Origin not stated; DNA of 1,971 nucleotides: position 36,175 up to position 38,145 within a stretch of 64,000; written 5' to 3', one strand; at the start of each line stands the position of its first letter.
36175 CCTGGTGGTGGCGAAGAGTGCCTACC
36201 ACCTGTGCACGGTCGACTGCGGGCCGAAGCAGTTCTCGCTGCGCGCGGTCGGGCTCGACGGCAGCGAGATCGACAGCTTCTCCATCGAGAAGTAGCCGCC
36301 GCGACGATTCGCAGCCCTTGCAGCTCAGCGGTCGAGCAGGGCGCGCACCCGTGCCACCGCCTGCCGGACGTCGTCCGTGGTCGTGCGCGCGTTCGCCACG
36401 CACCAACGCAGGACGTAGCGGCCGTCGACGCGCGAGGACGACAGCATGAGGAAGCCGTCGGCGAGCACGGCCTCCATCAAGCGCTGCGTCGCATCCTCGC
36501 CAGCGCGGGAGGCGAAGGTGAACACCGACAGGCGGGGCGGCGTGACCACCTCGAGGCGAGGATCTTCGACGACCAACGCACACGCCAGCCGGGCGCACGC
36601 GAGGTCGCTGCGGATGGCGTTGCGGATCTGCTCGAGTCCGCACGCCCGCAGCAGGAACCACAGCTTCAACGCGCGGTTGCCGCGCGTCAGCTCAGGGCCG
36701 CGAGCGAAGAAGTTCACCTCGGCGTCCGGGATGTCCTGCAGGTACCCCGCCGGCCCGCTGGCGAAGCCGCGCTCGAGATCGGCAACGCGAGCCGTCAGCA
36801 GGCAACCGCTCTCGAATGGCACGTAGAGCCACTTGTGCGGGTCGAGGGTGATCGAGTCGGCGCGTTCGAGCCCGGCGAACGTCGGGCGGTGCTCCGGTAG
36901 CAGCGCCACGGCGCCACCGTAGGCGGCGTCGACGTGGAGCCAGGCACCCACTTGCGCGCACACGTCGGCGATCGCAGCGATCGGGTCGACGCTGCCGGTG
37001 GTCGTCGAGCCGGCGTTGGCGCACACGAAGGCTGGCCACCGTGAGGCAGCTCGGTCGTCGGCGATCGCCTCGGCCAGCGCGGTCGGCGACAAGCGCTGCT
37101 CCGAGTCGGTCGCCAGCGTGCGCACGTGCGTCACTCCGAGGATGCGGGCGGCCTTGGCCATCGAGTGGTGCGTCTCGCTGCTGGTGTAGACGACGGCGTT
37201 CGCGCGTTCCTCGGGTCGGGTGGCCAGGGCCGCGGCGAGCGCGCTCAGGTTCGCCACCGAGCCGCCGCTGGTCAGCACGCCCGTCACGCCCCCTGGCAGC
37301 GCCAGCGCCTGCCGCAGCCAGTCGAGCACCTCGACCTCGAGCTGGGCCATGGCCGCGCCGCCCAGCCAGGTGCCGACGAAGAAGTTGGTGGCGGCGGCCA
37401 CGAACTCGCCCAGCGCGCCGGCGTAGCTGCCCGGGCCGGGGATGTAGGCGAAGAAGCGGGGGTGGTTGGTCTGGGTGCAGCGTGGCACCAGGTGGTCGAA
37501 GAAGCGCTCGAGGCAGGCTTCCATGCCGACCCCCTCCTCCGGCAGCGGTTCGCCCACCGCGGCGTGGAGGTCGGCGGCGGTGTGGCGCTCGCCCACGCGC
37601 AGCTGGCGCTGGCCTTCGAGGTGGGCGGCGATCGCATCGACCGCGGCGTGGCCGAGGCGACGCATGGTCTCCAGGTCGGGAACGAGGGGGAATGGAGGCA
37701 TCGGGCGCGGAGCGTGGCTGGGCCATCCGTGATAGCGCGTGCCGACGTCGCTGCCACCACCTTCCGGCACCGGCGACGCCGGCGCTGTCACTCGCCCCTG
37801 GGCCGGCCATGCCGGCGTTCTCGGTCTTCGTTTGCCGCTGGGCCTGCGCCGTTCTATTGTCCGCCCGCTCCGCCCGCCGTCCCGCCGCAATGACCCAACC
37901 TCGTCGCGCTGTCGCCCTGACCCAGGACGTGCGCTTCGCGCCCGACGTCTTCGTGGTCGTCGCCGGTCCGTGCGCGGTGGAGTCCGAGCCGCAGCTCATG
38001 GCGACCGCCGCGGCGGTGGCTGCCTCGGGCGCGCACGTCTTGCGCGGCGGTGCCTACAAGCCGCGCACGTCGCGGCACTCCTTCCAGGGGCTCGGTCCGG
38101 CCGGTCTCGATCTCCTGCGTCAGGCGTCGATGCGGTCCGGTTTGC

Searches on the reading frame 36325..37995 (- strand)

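Call 30: search_protein_families(library=pfam, proteins=[window:36325-37995:-], max_evalue=0.00001)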
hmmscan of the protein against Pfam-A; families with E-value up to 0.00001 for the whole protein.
window:36325-37995:- (556 aa): 4 families
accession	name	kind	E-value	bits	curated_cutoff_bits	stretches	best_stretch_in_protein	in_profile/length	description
PF00282.25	Pyridoxal_deC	-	7.1e-64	216.3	27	1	151-494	12-372/375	Pyridoxal-dependent decarboxylase conserved domain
PF00155.27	Aminotran_1_2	-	3.6e-08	33.4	19.7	1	237-379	65-208/361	Aminotransferase class I and II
PF00266.25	Aminotran_5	-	1.4e-07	31.3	21.5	1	240-358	65-177/371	Aminotransferase class-V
PF01212.27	Beta_elim_lyase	-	2.8e-06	27.3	27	1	237-399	48-210/288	Beta-eliminating lyase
